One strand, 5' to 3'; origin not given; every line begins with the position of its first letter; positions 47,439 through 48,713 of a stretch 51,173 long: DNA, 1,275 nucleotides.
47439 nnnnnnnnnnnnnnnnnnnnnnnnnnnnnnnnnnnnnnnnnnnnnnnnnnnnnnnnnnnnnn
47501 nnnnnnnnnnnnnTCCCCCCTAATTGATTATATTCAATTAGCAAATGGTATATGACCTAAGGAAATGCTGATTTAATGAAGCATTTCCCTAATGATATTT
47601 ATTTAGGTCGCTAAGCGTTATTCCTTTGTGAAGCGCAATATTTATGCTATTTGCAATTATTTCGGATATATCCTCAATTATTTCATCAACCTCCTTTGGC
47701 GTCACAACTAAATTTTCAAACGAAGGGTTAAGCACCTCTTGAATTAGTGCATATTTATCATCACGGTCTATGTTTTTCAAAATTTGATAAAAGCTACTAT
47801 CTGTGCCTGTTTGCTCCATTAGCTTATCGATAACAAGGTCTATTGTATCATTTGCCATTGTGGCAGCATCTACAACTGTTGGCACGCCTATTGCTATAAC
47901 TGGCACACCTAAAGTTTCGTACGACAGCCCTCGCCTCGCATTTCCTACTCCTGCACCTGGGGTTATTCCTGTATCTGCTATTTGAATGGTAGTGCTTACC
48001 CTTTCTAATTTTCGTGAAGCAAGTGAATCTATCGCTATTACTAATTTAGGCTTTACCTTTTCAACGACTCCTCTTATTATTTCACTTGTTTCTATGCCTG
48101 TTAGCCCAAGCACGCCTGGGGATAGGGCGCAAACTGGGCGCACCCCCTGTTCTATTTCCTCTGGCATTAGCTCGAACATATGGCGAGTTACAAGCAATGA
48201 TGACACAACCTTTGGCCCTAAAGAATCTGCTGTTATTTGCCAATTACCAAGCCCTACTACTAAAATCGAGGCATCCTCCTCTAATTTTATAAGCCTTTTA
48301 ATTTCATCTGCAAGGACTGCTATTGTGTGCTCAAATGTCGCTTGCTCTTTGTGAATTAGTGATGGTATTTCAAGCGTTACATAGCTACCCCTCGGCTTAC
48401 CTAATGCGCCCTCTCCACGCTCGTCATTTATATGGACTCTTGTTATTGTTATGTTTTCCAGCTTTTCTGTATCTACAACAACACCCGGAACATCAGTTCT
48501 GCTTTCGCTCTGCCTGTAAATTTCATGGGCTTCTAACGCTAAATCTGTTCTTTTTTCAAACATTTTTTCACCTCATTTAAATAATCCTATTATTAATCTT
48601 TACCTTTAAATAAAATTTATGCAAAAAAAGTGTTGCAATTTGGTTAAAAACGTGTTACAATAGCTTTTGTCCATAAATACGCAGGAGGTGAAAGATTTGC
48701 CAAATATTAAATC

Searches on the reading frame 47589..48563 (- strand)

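Call 69: search_protein_families(library=pfam, proteins=[window:47589-48563:-], max_evalue=0.0001)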
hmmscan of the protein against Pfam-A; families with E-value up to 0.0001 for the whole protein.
window:47589-48563:- (324 aa): 2 families
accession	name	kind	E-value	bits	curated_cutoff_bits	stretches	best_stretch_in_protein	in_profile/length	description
PF03418.19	Peptidase_A25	-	5.7e-105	351.6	27.8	2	9-249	1-247/353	Germination protease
PF06866.16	DUF1256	-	8.3e-05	22.5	27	0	71-121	4-49/164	Protein of unknown function (DUF1256)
